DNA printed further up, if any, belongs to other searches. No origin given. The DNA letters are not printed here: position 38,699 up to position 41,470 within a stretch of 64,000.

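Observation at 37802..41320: Candidate lipid acylation/remodelling operon: acyl-AMP ligase-ACP-PlsC tri-domain fusion, DUF1295 membrane enzyme, and an unannotated 55-aa protein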

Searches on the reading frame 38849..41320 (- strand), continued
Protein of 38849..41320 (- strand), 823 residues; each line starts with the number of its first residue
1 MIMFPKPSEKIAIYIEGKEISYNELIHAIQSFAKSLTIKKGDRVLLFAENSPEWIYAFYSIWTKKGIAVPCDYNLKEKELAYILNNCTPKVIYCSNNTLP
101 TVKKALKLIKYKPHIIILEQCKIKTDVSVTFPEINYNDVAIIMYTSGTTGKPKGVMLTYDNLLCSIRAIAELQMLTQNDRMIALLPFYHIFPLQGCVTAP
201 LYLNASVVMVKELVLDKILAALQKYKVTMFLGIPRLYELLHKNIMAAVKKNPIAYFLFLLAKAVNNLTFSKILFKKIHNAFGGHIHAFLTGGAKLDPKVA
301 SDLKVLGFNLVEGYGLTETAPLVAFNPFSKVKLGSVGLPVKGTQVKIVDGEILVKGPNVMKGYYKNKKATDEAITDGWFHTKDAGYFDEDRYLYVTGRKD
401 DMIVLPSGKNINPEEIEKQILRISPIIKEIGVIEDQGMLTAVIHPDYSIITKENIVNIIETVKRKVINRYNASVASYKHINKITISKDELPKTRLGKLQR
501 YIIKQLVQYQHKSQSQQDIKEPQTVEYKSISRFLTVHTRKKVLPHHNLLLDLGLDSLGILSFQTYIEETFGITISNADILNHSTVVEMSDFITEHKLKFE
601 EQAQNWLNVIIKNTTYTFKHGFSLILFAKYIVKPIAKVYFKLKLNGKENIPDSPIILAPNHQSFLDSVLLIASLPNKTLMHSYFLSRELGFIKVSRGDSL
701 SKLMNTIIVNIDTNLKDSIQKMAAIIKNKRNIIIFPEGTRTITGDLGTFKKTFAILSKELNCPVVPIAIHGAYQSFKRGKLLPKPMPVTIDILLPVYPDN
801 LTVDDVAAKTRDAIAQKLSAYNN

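Call 12: find_related_loci(query=A1, collection=genome_contigs, flank=6000)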
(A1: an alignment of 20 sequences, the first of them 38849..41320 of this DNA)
Query A1 (823 aa) in genome_contigs; peptide patterns used: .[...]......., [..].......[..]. (x = any residue, [..] = any of these).
600 stretches matched a pattern (row limit reached: there are more); 583 encode a relative of the query (tblastn E <= 1e-3); the best 80 are kept; 80 distinct loci.
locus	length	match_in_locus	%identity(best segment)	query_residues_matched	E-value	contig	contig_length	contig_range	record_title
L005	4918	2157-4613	40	3-818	0e+0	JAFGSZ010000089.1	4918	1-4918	MAG: Bacteroidales bacterium isolate Zod_Metabat.943 k87_7239153, whole genome shotgun sequence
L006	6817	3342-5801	39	10-814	0e+0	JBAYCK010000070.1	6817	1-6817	MAG: Fusobacterium sp. isolate SO_2016_CLC_T2_26 scaffold19330_PH3_Jul20_2016, whole genome shotgun sequence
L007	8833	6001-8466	36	9-821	1e-169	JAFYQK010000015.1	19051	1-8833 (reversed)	MAG: Bacteroidaceae bacterium isolate RGIG7327 Water_buffalos_Cecum-4__c485794, whole genome shotgun sequence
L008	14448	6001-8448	36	6-814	6e-167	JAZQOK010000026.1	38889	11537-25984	MAG: Bacteroidales bacterium isolate T1900045243_TH20190013.MAGScoT_cleanbin_000021 SGB_5586_k141_1631951, whole genome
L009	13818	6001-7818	33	21-598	9e-83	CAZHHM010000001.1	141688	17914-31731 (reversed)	MAG TPA_asm: uncultured bacterium isolate SRP220891_co1_490 genome assembly, contig: NODE_143_length_141688_cov_12.73971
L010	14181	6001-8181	27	26-784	6e-79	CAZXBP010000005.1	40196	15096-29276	MAG TPA_asm: uncultured Nitrosomonas sp. isolate SRP287453_co1_5 genome assembly, contig: NODE_1549_length_40196_cov_9.6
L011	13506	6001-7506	31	21-502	8e-74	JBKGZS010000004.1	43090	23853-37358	MAG: Candidatus Acetothermia bacterium isolate C5M10_22 NODE_187_length_43090_cov_8.323690, whole genome shotgun sequenc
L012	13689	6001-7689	29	19-510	9e-70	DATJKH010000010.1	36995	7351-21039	MAG TPA_asm: Vicinamibacterales bacterium isolate SMAG_U15588 k141_4087286, whole genome shotgun sequence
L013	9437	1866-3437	30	21-490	1e-69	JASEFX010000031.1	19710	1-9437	MAG: Candidatus Saccharicenans sp. isolate Yes49-19 NODE_31_length_19710_cov_3.866243, whole genome shotgun sequence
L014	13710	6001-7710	29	18-523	2e-67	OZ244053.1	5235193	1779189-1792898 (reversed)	MAG: Terriglobia bacterium isolate c15e5db1-7159-4592-9896-25da90492a0a genome assembly, chromosome: 1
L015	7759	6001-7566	33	14-502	5e-67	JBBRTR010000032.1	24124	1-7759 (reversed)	MAG: Bacteroidales bacterium isolate La2_metabat2.264 La2_metabat2.264_K_4036443L24124_cov_13.8143, whole genome shotgun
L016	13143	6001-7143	39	133-504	1e-66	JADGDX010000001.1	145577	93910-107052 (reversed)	MAG: Desulfuromusa sp. isolate BB21 NODE_1_length_145577_cov_7.030378, whole genome shotgun sequence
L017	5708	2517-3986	33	18-462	1e-66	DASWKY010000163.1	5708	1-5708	MAG TPA_asm: Bacteroidota bacterium isolate SMAG_U2934 k141_2774985, whole genome shotgun sequence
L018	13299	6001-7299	35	20-417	5e-65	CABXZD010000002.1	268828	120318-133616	MAG: uncultured Pelagibacteraceae bacterium isolate AG-325-L02 genome assembly, contig: AG-325-L02_NODE_2, whole genome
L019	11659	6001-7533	32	14-502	3e-64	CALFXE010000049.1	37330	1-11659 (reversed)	MAG TPA_asm: uncultured Paludibacter sp. isolate SRR3901694_bin.109_CONCOCT_v1.1_MAG genome assembly, contig: ERZ778021.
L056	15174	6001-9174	28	18-452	2e-54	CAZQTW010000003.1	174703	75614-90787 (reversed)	MAG TPA_asm: uncultured Planctomycetales bacterium isolate SRP167436_co1_220 genome assembly, contig: NODE_31_length_174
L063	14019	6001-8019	26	3-607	9e-54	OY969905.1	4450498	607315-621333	MAG: uncultured Acidobacteriota bacterium isolate MFD09222.bin.c.1 genome assembly, chromosome: 1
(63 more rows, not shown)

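Call 14: find_encoding_contigs(protein=P0074, flank=6000, max_places=1)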
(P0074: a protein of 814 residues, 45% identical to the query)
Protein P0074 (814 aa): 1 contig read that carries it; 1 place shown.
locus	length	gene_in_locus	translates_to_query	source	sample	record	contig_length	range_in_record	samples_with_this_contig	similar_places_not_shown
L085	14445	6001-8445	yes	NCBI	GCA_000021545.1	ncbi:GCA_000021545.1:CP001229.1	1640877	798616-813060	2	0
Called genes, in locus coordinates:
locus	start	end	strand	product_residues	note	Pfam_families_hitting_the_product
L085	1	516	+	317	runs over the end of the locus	PF08279:HTH_11, PF03099:BPL_LplA_LipB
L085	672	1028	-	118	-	PF02452:PemK_toxin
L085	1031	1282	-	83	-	-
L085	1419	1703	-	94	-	PF01850:PIN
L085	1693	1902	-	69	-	-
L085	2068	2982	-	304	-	PF02881:SRP54_N, PF01656:CbiA (faint), PF25199:nSTAND_NTPase5 (faint), PF06414:Zeta_toxin (faint), PF13604:AAA_30 (weak), PF00448:SRP54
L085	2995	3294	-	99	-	PF02699:YajC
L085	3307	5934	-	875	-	PF01411:tRNA-synt_2c, PF07973:tRNA_SAD, PF02272:DHHA1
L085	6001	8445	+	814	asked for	PF00501:AMP-binding, PF23562:AMP-binding_C_3 (weak), PF00550:PP-binding (weak), PF01553:Acyltransferase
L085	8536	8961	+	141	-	PF16231:DUF4890 (weak), PF07813:LTXXQ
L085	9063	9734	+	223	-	PF00072:Response_reg, PF00486:Trans_reg_C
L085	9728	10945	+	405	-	PF00672:HAMP, PF00512:HisKA, PF02518:HATPase_c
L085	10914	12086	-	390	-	PF02684:LpxB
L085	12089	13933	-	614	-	PF00682:HMGL-like, PF02436:PYC_OADA, PF25984:BSH_YknX (faint), PF00364:Biotin_lipoyl, PF25917:BSH_RND (weak), PF25973:BSH_CzcB (faint)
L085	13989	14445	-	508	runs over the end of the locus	PF05140:ResB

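Call 15: find_encoding_contigs(protein=P0096, flank=6000, max_places=1)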
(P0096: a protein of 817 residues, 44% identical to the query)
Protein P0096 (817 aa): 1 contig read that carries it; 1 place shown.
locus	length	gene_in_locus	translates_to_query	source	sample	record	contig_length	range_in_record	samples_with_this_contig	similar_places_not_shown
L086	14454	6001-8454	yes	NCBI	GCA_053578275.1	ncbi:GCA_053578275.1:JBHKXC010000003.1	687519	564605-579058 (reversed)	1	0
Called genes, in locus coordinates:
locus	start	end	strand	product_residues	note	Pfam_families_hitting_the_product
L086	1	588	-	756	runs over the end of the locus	PF07695:7TMR-DISM_7TM, PF13581:HATPase_c_2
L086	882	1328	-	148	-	PF00903:Glyoxalase, PF13669:Glyoxalase_4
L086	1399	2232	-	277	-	PF00106:adh_short, PF08659:KR (weak), PF13561:adh_short_C2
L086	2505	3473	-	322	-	PF00027:cNMP_binding, PF00990:GGDEF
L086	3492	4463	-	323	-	PF00027:cNMP_binding, PF00990:GGDEF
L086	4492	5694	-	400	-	PF02073:Peptidase_M29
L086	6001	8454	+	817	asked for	PF00501:AMP-binding, PF23562:AMP-binding_C_3 (weak), PF00550:PP-binding, PF01553:Acyltransferase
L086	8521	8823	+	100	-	-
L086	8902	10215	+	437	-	-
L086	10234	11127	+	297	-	PF01297:ZnuA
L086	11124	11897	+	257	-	PF00950:ABC-3 (weak)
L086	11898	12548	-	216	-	PF12710:HAD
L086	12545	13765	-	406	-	PF07690:MFS_1, PF13347:MFS_2, PF12832:MFS_1_like (weak)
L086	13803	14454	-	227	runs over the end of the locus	PF00596:Aldolase_II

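Call 16: find_encoding_contigs(protein=P0042, flank=6000, max_places=1)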
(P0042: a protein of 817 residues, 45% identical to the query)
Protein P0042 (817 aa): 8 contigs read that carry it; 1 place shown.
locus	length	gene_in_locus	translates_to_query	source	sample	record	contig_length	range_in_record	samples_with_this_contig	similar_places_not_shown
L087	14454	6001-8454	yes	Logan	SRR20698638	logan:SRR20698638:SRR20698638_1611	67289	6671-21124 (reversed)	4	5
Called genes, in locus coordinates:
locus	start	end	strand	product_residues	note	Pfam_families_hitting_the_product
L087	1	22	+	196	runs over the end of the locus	-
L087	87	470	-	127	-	-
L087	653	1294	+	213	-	PF03807:F420_oxidored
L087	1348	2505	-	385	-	PF01979:Amidohydro_1, PF07969:Amidohydro_3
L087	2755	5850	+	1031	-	PF13414:TPR_11, PF13432:TPR_16, PF13414:TPR_11, PF00515:TPR_1, PF13414:TPR_11, PF13432:TPR_16, PF14559:TPR_19, PF00515:TPR_1, +47 more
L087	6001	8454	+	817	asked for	PF00501:AMP-binding, PF23562:AMP-binding_C_3 (weak), PF00550:PP-binding, PF01553:Acyltransferase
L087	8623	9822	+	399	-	PF18096:Thump_like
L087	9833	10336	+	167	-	PF13673:Acetyltransf_10 (weak), PF00583:Acetyltransf_1, PF13508:Acetyltransf_7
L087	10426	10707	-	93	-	-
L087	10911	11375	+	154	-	PF04073:tRNA_edit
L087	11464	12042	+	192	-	PF13302:Acetyltransf_3, PF13420:Acetyltransf_4 (weak), PF00583:Acetyltransf_1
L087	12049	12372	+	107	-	PF07883:Cupin_2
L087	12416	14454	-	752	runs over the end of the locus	PF00989:PAS, PF13426:PAS_9, PF00512:HisKA, PF02518:HATPase_c, PF00072:Response_reg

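Call 17: find_encoding_contigs(protein=P0027, flank=6000, max_places=1)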
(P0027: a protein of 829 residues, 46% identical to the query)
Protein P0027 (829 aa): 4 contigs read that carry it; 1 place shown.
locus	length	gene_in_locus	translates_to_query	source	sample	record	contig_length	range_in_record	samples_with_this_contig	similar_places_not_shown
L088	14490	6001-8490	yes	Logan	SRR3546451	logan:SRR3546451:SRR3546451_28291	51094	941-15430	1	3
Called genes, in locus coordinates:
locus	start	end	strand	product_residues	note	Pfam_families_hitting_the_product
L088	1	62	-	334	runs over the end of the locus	?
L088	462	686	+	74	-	-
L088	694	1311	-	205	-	PF18160:SLATT_5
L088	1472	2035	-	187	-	PF10604:Polyketide_cyc2, PF03364:Polyketide_cyc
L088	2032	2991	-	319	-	PF00586:AIRS, PF02769:AIRS_C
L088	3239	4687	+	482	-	PF01565:FAD_binding_4, PF02913:FAD-oxidase_C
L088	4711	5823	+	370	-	PF09752:ABHD18 (faint)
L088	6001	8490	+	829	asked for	PF00501:AMP-binding, PF23562:AMP-binding_C_3, PF01553:Acyltransferase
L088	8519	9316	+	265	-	PF06966:DUF1295, PF02544:Steroid_dh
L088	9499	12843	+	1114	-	PF04055:Radical_SAM, PF13353:Fer4_12, PF02901:PFL-like, PF01228:Gly_radical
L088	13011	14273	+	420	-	PF00270:DEAD, PF04851:ResIII, PF00271:Helicase_C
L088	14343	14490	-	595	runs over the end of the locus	PF04055:Radical_SAM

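Call 19: find_encoding_contigs(protein=P0007, flank=6000, max_places=1)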
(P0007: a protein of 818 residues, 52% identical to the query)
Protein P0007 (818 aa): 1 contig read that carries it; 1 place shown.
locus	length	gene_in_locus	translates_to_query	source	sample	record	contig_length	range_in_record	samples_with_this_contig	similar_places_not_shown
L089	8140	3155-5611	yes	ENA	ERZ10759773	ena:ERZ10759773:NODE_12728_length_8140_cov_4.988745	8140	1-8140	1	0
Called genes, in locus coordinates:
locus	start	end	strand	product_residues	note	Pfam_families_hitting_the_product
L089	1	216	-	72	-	?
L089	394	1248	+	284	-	PF07722:Peptidase_C26, PF00117:GATase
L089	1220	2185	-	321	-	PF00478:IMPDH, PF03060:NMO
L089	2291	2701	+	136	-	PF12802:MarR_2, PF01047:MarR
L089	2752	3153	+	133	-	-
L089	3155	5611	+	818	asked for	PF00501:AMP-binding, PF23562:AMP-binding_C_3, PF00550:PP-binding, PF23297:ACP_SdgA_C (weak), PF01553:Acyltransferase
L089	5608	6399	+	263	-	PF06966:DUF1295, PF02544:Steroid_dh, PF04191:PEMT (weak)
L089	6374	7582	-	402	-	PF07690:MFS_1, PF00083:Sugar_tr (weak), PF07690:MFS_1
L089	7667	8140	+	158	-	?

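Call 20: find_encoding_contigs(protein=P0008, flank=6000, max_places=1)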
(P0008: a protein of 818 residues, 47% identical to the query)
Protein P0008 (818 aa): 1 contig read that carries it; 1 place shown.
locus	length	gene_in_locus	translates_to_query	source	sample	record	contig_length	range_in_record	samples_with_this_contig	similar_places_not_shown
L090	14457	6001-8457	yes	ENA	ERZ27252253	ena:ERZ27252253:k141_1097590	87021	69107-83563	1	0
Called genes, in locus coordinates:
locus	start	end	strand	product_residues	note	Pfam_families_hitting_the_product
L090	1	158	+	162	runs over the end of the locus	PF04751:DarP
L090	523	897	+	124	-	-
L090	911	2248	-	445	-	PF06245:DUF1015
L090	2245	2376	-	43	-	-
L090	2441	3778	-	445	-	PF03631:Virul_fac_BrkB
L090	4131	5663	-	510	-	PF01134:GIDA (faint), PF01266:DAO (weak), PF01593:Amino_oxidase, PF03486:HI0933_like (faint), PF07992:Pyr_redox_2 (faint), PF13450:NAD_binding_8, PF01266:DAO (weak)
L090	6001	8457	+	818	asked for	PF00501:AMP-binding, PF23562:AMP-binding_C_3, PF00550:PP-binding, PF01553:Acyltransferase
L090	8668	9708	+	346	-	PF03590:AsnA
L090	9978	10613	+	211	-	PF00440:TetR_N, PF13305:TetR_C_33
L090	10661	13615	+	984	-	PF02901:PFL-like, PF01228:Gly_radical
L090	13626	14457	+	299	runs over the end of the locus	PF13353:Fer4_12 (weak), PF04055:Radical_SAM, PF12838:Fer4_7 (faint), PF00037:Fer4 (weak), PF12837:Fer4_6 (faint)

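Call 21: find_encoding_contigs(protein=P0023, flank=6000, max_places=1)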
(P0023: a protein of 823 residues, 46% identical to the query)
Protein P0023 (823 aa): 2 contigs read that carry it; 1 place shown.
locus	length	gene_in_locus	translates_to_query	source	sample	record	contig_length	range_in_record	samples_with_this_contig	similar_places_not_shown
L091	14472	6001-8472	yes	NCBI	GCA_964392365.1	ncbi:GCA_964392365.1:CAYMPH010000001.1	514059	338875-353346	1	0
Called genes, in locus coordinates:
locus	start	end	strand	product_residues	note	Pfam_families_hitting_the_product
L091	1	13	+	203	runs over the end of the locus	-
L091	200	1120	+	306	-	PF00756:Esterase (weak), PF10503:Esterase_PHB, PF02230:Abhydrolase_2 (faint), PF20434:BD-FAE (faint), PF00326:Peptidase_S9 (faint)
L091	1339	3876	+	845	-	PF00072:Response_reg, PF00989:PAS, PF08448:PAS_4, PF13188:PAS_8, PF13426:PAS_9, PF08448:PAS_4, PF13426:PAS_9, PF07568:HisKA_2, +4 more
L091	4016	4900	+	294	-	-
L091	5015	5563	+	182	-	-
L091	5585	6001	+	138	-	PF09945:DUF2177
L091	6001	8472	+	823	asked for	PF00501:AMP-binding, PF23562:AMP-binding_C_3, PF00550:PP-binding, PF01553:Acyltransferase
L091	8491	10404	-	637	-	PF00009:GTP_EFTU, PF01926:MMR_HSR1 (faint), PF03193:RsgA_GTPase (faint), PF13555:AAA_29 (faint), PF22594:GTP-eEF1A_C, PF01583:APS_kinase, PF13238:AAA_18 (weak), PF13671:AAA_33 (weak)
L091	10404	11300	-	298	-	PF01507:PAPS_reduct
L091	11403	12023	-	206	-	PF01852:START (weak)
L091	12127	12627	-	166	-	PF04199:Cyclase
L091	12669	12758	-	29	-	-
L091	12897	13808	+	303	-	-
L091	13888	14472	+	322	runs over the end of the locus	PF08239:SH3_3 (weak), PF01551:Peptidase_M23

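Call 22: find_encoding_contigs(protein=P0020, flank=6000, max_places=1)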
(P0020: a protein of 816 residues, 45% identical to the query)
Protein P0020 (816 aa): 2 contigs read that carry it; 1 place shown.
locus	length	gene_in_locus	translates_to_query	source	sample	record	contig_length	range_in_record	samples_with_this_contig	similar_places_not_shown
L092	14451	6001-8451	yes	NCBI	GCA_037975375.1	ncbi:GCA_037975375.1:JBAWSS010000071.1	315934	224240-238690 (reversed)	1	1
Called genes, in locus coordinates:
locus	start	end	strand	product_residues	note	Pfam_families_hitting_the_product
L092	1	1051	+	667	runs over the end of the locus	PF00111:Fer2 (weak), PF13510:Fer2_4, PF10588:NADH-G_4Fe-4S_3, PF12838:Fer4_7, PF13183:Fer4_8 (weak), PF02906:Fe_hyd_lg_C, PF02256:Fe_hyd_SSU, PF01257:2Fe-2S_thioredx, +6 more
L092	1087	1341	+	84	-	PF01257:2Fe-2S_thioredx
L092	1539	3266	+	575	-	PF12837:Fer4_6 (faint), PF12838:Fer4_7 (weak), PF13187:Fer4_9 (weak), PF13237:Fer4_10 (weak), PF14697:Fer4_21 (weak), PF00037:Fer4 (weak), PF02906:Fe_hyd_lg_C, PF04060:FeS (weak)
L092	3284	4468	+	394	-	PF07228:SpoIIE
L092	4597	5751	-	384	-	PF07969:Amidohydro_3 (faint), PF01979:Amidohydro_1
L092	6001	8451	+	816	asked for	PF00501:AMP-binding, PF23562:AMP-binding_C_3 (weak), PF00550:PP-binding, PF01553:Acyltransferase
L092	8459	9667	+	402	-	PF18096:Thump_like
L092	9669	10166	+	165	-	PF00583:Acetyltransf_1, PF13508:Acetyltransf_7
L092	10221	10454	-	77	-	-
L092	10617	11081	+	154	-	PF04073:tRNA_edit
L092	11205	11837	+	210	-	-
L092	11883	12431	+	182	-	PF13302:Acetyltransf_3, PF13420:Acetyltransf_4 (weak), PF00583:Acetyltransf_1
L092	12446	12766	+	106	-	PF07883:Cupin_2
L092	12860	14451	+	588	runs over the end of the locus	PF02927:CelD_N, PF00759:Glyco_hydro_9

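Call 27: search_solved_structures(query=window:38849-41320:-, max_evalue=0.00001)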
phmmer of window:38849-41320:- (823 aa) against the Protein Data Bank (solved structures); distinct sequences matched with E-value up to 0.00001: 197 (the best 60 are shown).
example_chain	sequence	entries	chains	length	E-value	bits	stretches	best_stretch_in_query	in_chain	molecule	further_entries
5x8f_A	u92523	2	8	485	1.3e-41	146.4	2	285-452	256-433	2-succinylbenzoate--CoA ligase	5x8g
5buq_A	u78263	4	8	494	2.2e-41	145.6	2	285-437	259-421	2-succinylbenzoate--CoA ligase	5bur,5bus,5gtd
8weu_A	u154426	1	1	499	4.1e-40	141.4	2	285-422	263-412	Fatty-acyl-CoA synthase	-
8wev_A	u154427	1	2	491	4.3e-40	141.4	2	285-422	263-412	Feruloyl-CoA Synthetase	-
4fuq_A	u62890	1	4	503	6.2e-39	137.5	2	281-506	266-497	Malonyl CoA synthetase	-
5ie0_A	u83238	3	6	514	3.6e-38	135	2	292-505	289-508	Oxalate--CoA ligase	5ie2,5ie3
4fut_A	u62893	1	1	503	4.2e-38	134.8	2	10-240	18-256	Malonyl CoA synthetase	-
4gxr_A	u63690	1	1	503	8.2e-38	133.8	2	10-240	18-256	Malonyl CoA synthetase, Benzoate-CoA ligase Chimeric protein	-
6qjz_A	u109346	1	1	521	3.1e-37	131.9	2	293-504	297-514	oxalyl CoA-synthetase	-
4gxq_A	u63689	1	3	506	8e-37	130.6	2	10-240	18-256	Malonyl CoA synthetase, Benzoate-CoA ligase Chimeric protein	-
7kyd_A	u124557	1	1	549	2.2e-36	129.1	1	31-510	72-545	Long-chain fatty-acyl-CoA synthetase CG6178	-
6abh_A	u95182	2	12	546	4.4e-34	121.5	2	293-507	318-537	Red-bioluminescence eliciting luciferase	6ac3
6k4c_A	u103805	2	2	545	9.8e-34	120.3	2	289-511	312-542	Ancestral luciferase AncLamp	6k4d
3pbk_A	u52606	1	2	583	8.6e-33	117.2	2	34-241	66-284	Fatty Acyl-Adenylate Ligase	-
3r44_A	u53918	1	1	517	1.6e-32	116.3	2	286-505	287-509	fatty acyl CoA synthetase FADD13 (FATTY-ACYL-CoA SYNTHETASE)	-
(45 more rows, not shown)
